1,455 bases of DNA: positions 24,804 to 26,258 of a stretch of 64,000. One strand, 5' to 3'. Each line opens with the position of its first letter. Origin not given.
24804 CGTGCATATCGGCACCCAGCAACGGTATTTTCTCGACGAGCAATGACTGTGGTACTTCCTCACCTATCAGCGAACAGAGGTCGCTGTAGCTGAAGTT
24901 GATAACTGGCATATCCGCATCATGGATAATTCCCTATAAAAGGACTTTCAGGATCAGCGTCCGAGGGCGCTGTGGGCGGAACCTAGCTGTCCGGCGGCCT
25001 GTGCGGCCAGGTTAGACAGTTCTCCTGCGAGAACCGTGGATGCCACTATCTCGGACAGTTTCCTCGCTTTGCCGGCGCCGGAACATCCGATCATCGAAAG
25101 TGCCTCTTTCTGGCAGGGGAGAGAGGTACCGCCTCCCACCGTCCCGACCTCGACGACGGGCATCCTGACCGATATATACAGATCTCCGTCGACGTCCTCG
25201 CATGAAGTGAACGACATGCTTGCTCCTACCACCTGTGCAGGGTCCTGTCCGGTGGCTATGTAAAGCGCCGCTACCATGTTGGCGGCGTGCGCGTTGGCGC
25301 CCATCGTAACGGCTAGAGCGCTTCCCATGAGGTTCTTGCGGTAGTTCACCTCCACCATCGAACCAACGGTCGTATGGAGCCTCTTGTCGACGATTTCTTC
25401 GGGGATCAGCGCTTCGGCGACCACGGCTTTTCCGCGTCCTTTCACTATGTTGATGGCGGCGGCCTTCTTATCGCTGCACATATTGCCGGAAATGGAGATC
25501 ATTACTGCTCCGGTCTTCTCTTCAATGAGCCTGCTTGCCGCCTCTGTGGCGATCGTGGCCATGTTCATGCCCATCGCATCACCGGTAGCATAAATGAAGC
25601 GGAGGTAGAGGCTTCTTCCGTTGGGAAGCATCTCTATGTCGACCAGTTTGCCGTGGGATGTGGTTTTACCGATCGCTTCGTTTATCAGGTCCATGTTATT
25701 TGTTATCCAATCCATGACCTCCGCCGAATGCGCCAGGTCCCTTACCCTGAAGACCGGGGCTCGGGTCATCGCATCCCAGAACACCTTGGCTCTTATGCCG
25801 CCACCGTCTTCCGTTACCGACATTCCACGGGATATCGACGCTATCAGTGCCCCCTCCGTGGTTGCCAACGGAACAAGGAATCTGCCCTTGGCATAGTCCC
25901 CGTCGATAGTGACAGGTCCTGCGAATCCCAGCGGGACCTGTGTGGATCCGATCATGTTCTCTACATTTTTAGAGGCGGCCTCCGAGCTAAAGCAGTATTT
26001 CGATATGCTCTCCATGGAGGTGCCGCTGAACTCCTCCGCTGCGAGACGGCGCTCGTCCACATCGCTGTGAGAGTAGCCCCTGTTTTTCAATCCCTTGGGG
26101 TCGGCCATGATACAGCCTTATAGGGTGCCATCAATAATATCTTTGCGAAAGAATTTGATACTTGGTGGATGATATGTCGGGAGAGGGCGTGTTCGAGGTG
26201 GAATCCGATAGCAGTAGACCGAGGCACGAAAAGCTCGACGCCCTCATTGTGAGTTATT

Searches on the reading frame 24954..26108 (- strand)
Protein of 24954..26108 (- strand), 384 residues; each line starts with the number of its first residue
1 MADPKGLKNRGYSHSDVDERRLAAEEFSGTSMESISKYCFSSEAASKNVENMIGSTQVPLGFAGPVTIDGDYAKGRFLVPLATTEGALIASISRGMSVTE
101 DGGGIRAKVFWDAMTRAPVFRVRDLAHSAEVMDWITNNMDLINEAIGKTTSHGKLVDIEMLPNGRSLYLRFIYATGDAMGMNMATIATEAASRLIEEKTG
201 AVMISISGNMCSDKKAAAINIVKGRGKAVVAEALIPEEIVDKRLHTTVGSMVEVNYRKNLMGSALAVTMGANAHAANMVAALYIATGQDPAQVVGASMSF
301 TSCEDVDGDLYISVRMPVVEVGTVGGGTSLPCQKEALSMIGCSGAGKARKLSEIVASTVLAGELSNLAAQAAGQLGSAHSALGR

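Call 39: search_protein_families(library=pfam, proteins=[window:24954-26108:-], max_evalue=0.00001)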
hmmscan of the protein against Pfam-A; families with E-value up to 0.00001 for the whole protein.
window:24954-26108:- (384 aa): 1 family
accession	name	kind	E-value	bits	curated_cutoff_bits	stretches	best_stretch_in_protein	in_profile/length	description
PF00368.23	HMG-CoA_red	-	3.3e-127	425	27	1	17-384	2-368/368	Hydroxymethylglutaryl-coenzyme A reductase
